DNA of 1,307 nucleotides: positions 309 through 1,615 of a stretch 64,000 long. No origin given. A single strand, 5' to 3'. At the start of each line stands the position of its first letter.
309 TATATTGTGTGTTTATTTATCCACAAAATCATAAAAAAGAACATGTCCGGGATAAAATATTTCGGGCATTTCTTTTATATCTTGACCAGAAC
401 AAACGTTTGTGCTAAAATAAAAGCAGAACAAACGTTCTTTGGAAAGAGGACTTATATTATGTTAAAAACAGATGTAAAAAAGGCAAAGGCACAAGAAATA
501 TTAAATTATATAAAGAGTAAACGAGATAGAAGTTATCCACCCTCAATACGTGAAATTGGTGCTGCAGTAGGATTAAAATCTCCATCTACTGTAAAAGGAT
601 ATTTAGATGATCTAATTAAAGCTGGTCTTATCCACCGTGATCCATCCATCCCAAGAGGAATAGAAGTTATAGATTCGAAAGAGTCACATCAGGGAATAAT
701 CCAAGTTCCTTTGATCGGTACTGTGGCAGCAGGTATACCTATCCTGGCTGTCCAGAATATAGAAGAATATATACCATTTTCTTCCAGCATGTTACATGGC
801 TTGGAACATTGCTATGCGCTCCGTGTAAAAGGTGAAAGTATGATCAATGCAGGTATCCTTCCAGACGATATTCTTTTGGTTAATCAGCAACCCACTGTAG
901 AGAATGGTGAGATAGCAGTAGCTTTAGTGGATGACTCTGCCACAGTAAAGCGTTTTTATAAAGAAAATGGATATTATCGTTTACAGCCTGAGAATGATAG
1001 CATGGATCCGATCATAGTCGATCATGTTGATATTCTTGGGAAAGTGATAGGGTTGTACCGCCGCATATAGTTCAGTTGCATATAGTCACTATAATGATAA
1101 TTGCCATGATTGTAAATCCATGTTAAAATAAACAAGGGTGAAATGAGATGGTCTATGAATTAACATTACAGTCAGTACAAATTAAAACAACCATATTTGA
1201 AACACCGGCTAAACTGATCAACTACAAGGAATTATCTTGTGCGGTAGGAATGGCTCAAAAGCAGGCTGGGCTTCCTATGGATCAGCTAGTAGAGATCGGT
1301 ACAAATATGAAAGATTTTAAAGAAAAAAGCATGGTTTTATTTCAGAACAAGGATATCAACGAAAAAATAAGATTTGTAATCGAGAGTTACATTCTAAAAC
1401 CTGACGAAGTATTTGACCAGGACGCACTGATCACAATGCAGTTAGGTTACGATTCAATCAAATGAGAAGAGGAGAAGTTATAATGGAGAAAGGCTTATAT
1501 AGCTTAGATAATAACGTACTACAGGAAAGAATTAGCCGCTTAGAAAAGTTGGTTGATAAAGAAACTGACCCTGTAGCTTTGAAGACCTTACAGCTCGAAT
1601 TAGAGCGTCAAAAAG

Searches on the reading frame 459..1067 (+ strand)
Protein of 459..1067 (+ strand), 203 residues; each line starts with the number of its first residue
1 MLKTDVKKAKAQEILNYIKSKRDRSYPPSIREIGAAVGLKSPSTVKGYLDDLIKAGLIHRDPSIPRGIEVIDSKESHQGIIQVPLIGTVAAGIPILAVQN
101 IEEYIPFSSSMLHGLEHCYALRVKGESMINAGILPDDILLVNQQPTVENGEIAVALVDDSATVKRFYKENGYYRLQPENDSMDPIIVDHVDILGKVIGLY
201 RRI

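Call 28: find_encoding_contigs(protein=P0076, flank=8000, max_places=8)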
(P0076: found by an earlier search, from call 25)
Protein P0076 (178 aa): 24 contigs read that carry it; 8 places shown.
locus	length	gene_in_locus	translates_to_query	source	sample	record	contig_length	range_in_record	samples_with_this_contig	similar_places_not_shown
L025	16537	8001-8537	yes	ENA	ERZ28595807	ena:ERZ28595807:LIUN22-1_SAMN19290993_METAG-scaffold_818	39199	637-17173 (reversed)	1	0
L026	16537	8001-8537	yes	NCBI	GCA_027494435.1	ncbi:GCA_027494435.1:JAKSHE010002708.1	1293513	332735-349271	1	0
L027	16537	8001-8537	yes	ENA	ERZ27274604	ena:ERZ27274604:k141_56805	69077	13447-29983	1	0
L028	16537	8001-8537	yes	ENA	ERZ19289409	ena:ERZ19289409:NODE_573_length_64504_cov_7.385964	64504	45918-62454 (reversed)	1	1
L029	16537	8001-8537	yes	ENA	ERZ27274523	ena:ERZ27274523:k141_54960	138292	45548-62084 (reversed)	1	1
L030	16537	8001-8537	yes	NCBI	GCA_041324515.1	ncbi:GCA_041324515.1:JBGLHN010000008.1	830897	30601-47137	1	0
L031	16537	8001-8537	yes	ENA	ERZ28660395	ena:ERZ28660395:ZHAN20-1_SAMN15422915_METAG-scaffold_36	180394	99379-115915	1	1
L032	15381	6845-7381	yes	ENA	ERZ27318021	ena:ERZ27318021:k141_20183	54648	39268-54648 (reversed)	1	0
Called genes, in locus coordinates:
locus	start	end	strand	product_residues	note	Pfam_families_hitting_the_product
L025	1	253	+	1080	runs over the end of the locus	-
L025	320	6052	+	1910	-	-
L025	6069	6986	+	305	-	PF01510:Amidase_2, PF19127:Choline_bind_3 (faint)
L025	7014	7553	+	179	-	-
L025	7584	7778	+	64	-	-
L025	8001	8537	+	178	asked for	PF13958:ToxN_toxin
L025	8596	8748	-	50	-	-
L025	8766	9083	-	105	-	PF12939:DUF3837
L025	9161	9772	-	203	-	PF01726:LexA_DNA_bind, PF00717:Peptidase_S24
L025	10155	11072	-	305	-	PF04204:HTS, PF00117:GATase (weak)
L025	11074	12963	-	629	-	PF01653:DNA_ligase_aden, PF03120:OB_DNA_ligase, PF14520:HHH_5 (faint), PF12826:HHH_2, PF00533:BRCT, PF12738:PTCB-BRCT, PF16589:BRCT_2 (weak)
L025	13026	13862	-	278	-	PF01479:S4, PF00849:PseudoU_synth_2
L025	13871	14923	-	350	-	PF02547:Queuosine_synth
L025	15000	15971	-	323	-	-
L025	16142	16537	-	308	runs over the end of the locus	PF13303:PTS_EIIC_2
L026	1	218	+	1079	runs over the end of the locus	-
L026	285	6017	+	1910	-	-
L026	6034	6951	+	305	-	PF01510:Amidase_2, PF19127:Choline_bind_3 (faint)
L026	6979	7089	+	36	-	-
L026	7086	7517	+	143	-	-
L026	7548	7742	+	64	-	-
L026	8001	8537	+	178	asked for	PF13958:ToxN_toxin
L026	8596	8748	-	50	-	-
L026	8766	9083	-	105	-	PF12939:DUF3837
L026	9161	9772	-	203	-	PF01726:LexA_DNA_bind, PF00717:Peptidase_S24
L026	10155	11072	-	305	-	PF04204:HTS, PF00117:GATase (weak)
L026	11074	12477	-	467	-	PF01653:DNA_ligase_aden, PF03120:OB_DNA_ligase, PF03119:DNA_ligase_ZBD (faint), PF14520:HHH_5 (faint), PF12826:HHH_2, PF00533:BRCT, PF12738:PTCB-BRCT, PF16589:BRCT_2 (weak)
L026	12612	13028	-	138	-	PF22745:Nlig-Ia, PF01653:DNA_ligase_aden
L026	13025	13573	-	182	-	PF00849:PseudoU_synth_2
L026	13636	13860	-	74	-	PF01479:S4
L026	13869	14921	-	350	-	PF02547:Queuosine_synth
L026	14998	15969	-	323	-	-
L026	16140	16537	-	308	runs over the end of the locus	PF13303:PTS_EIIC_2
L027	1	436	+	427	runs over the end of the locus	-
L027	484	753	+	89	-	-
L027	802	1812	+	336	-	-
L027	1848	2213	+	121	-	-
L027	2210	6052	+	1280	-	-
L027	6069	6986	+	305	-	PF01510:Amidase_2, PF19127:Choline_bind_3 (faint)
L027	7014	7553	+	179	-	-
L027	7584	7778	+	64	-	-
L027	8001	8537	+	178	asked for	PF13958:ToxN_toxin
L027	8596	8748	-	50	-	-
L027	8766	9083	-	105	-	PF12939:DUF3837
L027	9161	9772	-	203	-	PF01726:LexA_DNA_bind, PF00717:Peptidase_S24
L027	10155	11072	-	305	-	PF04204:HTS, PF00117:GATase (weak)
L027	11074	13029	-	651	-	PF22745:Nlig-Ia, PF01653:DNA_ligase_aden, PF03120:OB_DNA_ligase, PF03119:DNA_ligase_ZBD (faint), PF12826:HHH_2, PF00533:BRCT, PF16589:BRCT_2 (weak), PF12738:PTCB-BRCT, +1 more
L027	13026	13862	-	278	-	PF01479:S4, PF00849:PseudoU_synth_2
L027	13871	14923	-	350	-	PF02547:Queuosine_synth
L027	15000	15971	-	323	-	-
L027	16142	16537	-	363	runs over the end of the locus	PF13303:PTS_EIIC_2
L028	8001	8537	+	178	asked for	PF13958:ToxN_toxin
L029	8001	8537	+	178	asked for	PF13958:ToxN_toxin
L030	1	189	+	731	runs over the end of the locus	PF18454:Mtd_N (faint)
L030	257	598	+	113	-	-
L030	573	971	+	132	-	-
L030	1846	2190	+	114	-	-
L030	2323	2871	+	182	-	-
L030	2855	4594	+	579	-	-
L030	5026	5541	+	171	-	-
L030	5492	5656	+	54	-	-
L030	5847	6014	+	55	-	-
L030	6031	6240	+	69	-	-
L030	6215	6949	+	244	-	PF01510:Amidase_2, PF19127:Choline_bind_3 (faint)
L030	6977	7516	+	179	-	-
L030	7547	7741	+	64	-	-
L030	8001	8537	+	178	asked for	PF13958:ToxN_toxin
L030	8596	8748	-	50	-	-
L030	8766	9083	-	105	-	PF12939:DUF3837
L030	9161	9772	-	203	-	PF01726:LexA_DNA_bind, PF00717:Peptidase_S24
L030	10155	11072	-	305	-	PF04204:HTS, PF00117:GATase (weak)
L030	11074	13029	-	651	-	PF22745:Nlig-Ia, PF01653:DNA_ligase_aden, PF03120:OB_DNA_ligase, PF14520:HHH_5 (faint), PF12826:HHH_2, PF00533:BRCT, PF16589:BRCT_2 (weak), PF12738:PTCB-BRCT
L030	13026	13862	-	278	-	PF01479:S4, PF00849:PseudoU_synth_2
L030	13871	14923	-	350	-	PF02547:Queuosine_synth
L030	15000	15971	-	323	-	-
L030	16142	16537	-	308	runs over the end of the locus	PF13303:PTS_EIIC_2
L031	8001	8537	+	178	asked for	PF13958:ToxN_toxin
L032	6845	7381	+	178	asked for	PF13958:ToxN_toxin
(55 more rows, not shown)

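Call 29: find_encoding_contigs(protein=P0082, flank=3000, max_places=4)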
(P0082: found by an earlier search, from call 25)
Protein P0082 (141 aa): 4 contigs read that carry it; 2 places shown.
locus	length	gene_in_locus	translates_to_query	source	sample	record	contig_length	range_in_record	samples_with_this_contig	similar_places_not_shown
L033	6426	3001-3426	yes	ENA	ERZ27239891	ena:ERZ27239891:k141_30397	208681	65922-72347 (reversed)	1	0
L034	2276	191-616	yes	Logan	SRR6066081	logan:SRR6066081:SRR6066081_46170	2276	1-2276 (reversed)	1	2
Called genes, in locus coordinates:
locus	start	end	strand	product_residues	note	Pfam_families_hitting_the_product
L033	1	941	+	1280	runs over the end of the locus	-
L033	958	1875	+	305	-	PF01510:Amidase_2, PF19127:Choline_bind_3 (faint)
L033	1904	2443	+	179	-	-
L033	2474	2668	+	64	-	-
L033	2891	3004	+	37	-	-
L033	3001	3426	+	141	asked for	PF13958:ToxN_toxin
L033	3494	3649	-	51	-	-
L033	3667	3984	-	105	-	PF12939:DUF3837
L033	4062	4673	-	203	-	PF01726:LexA_DNA_bind, PF00717:Peptidase_S24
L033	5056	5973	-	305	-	PF04204:HTS, PF00117:GATase (weak)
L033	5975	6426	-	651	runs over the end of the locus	PF22745:Nlig-Ia, PF01653:DNA_ligase_aden, PF03120:OB_DNA_ligase, PF03119:DNA_ligase_ZBD (faint), PF12826:HHH_2, PF00533:BRCT, PF16589:BRCT_2 (weak), PF12738:PTCB-BRCT, +1 more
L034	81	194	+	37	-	-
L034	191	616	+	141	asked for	PF13958:ToxN_toxin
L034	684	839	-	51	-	-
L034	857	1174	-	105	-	PF12939:DUF3837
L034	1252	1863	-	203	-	PF01726:LexA_DNA_bind, PF00717:Peptidase_S24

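Call 54: find_encoding_contigs(protein=P0015, flank=4000, max_places=10)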
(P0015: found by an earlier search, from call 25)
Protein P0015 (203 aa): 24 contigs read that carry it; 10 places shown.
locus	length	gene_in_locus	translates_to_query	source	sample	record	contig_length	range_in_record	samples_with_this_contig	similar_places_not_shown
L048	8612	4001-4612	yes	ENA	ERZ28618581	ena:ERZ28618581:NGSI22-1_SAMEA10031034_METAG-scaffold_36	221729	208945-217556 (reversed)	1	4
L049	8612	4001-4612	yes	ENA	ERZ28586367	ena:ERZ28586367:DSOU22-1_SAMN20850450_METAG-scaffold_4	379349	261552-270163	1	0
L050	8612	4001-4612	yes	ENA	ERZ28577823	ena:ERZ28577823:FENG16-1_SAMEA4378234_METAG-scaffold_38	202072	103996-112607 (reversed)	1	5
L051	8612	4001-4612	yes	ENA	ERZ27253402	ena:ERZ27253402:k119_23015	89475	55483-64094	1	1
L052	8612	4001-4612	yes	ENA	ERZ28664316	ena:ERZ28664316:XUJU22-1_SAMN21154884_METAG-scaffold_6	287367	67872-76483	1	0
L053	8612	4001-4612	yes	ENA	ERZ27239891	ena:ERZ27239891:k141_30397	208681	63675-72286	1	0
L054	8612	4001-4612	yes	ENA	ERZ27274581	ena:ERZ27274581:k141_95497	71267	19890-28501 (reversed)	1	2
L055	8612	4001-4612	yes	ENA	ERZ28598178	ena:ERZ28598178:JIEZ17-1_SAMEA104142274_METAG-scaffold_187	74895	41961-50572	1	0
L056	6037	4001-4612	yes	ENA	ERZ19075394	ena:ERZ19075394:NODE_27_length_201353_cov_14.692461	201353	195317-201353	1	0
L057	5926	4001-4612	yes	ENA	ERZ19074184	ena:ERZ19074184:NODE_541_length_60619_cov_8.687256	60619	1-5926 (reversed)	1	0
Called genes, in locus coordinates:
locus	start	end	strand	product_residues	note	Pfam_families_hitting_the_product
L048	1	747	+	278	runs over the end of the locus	PF01479:S4, PF00849:PseudoU_synth_2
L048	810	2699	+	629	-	PF01653:DNA_ligase_aden, PF03120:OB_DNA_ligase, PF03119:DNA_ligase_ZBD (faint), PF14520:HHH_5 (faint), PF12826:HHH_2, PF00533:BRCT, PF12738:PTCB-BRCT, PF16589:BRCT_2 (weak)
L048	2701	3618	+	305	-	PF04204:HTS, PF00117:GATase (weak)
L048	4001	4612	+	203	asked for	PF01726:LexA_DNA_bind, PF00717:Peptidase_S24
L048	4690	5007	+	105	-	PF12939:DUF3837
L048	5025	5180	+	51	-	-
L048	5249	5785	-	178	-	PF13958:ToxN_toxin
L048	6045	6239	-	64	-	-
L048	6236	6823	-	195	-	-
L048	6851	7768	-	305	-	PF01510:Amidase_2, PF19127:Choline_bind_3 (faint)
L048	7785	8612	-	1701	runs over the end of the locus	-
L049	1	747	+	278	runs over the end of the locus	PF01479:S4, PF00849:PseudoU_synth_2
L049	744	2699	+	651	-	PF22745:Nlig-Ia, PF01653:DNA_ligase_aden, PF03120:OB_DNA_ligase, PF03119:DNA_ligase_ZBD (faint), PF12826:HHH_2, PF00533:BRCT, PF16589:BRCT_2 (weak), PF12738:PTCB-BRCT, +1 more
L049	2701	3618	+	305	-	PF04204:HTS, PF00117:GATase (weak)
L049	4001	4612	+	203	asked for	PF01726:LexA_DNA_bind, PF00717:Peptidase_S24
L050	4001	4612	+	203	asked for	PF01726:LexA_DNA_bind, PF00717:Peptidase_S24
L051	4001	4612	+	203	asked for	PF01726:LexA_DNA_bind, PF00717:Peptidase_S24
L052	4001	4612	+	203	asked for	PF01726:LexA_DNA_bind, PF00717:Peptidase_S24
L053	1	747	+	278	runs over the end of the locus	PF01479:S4, PF00849:PseudoU_synth_2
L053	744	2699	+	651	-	PF22745:Nlig-Ia, PF01653:DNA_ligase_aden, PF03120:OB_DNA_ligase, PF03119:DNA_ligase_ZBD (faint), PF12826:HHH_2, PF00533:BRCT, PF16589:BRCT_2 (weak), PF12738:PTCB-BRCT, +1 more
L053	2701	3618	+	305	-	PF04204:HTS, PF00117:GATase (weak)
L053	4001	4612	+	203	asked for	PF01726:LexA_DNA_bind, PF00717:Peptidase_S24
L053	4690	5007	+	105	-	PF12939:DUF3837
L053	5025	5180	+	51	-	-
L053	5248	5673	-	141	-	PF13958:ToxN_toxin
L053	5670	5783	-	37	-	-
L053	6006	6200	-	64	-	-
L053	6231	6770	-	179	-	-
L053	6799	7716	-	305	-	PF01510:Amidase_2, PF19127:Choline_bind_3 (faint)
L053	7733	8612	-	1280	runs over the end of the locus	-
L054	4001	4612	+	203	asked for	PF01726:LexA_DNA_bind, PF00717:Peptidase_S24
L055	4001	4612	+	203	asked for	PF01726:LexA_DNA_bind, PF00717:Peptidase_S24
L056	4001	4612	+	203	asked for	PF01726:LexA_DNA_bind, PF00717:Peptidase_S24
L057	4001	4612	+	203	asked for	PF01726:LexA_DNA_bind, PF00717:Peptidase_S24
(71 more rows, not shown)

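Call 65: list_cluster_members(proteins=[L027:11074-13029:-, L027:13871-14923:-, L027:10155-11072:-])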
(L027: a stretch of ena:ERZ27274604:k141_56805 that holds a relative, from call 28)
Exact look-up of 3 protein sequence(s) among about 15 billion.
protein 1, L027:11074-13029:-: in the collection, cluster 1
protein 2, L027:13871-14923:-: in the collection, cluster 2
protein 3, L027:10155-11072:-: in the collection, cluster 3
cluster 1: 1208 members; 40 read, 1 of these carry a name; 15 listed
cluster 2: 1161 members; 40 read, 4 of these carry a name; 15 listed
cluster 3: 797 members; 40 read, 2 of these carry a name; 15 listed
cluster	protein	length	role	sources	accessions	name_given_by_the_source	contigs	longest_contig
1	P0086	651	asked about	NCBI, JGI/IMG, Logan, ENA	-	-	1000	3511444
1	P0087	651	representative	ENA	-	-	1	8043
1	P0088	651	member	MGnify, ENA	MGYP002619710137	FL=1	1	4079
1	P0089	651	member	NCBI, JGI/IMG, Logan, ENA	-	-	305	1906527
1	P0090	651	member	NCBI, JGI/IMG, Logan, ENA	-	-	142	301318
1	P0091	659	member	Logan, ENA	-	-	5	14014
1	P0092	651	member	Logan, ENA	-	-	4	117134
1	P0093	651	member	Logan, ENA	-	-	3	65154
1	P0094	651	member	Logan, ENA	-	-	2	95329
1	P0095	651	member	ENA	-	-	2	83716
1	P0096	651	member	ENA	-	-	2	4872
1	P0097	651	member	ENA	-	-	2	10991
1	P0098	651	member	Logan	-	-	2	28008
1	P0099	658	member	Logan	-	-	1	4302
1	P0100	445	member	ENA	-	-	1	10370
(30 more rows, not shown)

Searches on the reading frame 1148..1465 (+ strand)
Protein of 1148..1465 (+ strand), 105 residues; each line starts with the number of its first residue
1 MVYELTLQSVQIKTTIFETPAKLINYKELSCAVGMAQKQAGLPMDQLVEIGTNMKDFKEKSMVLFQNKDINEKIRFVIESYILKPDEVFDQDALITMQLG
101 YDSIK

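Call 25: list_cluster_members(proteins=[window:459-1067:+, window:1148-1465:+, window:3244-4161:-, window:2677-3216:-, window:2452-2646:-, window:1858-2229:-])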
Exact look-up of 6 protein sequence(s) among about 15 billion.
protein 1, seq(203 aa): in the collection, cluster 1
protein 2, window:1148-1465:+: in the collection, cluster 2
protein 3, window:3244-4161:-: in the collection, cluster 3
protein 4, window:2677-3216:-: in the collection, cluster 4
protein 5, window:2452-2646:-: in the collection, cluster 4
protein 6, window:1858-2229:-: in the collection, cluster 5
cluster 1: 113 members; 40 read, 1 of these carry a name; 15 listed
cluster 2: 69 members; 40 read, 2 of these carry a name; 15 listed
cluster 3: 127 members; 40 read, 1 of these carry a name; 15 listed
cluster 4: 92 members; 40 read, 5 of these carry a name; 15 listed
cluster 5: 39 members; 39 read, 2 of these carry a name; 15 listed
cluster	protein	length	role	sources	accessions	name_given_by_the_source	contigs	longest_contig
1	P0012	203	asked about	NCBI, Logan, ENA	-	-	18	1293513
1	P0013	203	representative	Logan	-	-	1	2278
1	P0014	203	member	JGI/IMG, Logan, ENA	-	repressor LexA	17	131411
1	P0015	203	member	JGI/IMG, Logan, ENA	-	-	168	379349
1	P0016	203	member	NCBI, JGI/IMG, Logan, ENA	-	-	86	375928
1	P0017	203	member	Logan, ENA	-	-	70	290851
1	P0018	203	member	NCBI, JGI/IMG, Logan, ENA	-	-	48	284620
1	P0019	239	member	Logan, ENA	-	-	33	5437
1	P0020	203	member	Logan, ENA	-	-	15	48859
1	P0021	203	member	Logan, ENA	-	-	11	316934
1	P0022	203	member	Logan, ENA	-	-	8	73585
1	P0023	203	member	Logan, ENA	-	-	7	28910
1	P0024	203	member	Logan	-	-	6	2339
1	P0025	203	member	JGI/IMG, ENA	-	-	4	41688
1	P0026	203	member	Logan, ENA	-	-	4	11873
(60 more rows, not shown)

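Call 37: find_encoding_contigs(protein=window:1148-1465:+, flank=5000, max_places=10)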
Protein window:1148-1465:+ (105 aa): 24 contigs read that carry it; 10 places shown.
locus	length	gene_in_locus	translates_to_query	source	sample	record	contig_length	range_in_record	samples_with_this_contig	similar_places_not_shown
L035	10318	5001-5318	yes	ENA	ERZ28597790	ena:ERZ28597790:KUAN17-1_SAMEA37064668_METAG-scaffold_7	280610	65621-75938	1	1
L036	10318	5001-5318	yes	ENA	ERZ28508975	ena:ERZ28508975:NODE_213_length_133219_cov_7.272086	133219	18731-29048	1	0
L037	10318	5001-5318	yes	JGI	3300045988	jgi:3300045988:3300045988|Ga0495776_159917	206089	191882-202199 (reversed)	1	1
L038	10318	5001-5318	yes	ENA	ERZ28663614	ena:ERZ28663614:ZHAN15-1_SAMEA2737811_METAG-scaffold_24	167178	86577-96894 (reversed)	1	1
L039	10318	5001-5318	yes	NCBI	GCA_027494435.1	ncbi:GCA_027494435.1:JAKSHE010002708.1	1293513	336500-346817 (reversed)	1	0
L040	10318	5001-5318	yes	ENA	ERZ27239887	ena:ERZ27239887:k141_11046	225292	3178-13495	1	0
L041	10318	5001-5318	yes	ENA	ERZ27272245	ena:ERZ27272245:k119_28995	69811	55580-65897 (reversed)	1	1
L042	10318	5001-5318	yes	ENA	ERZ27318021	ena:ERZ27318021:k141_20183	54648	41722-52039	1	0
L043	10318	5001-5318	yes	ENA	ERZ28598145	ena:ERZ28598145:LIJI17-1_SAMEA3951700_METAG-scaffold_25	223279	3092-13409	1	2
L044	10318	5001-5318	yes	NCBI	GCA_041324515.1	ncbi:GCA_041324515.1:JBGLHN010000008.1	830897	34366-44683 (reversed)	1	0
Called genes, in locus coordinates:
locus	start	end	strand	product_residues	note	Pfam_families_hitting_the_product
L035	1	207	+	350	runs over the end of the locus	PF02547:Queuosine_synth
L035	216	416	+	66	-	-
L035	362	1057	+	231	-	-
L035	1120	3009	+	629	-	PF01653:DNA_ligase_aden, PF03120:OB_DNA_ligase, PF03119:DNA_ligase_ZBD (faint), PF14520:HHH_5 (faint), PF12826:HHH_2, PF00533:BRCT, PF12738:PTCB-BRCT, PF16589:BRCT_2 (weak)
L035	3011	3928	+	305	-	PF04204:HTS, PF00117:GATase (weak)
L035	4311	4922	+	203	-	PF01726:LexA_DNA_bind, PF00717:Peptidase_S24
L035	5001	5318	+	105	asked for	PF12939:DUF3837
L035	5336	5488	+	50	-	-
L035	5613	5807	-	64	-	-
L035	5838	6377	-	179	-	-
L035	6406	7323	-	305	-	PF01510:Amidase_2, PF19127:Choline_bind_3 (faint)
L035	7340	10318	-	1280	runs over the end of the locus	-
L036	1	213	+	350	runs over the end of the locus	PF02547:Queuosine_synth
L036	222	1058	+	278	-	PF01479:S4, PF00849:PseudoU_synth_2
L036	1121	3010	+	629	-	PF01653:DNA_ligase_aden, PF03120:OB_DNA_ligase, PF03119:DNA_ligase_ZBD (faint), PF14520:HHH_5 (faint), PF12826:HHH_2, PF00533:BRCT, PF12738:PTCB-BRCT, PF16589:BRCT_2 (weak)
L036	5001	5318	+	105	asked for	PF12939:DUF3837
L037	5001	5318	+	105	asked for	PF12939:DUF3837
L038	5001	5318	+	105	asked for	PF12939:DUF3837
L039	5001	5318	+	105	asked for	PF12939:DUF3837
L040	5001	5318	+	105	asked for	PF12939:DUF3837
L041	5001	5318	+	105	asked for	PF12939:DUF3837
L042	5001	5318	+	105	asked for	PF12939:DUF3837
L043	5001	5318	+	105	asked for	PF12939:DUF3837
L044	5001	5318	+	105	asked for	PF12939:DUF3837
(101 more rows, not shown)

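Call 79: search_protein_families(library=phrogs, proteins=[window:1148-1465:+], max_evalue=0.001)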
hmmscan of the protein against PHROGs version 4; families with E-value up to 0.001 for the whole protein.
window:1148-1465:+ (105 aa): 0 families
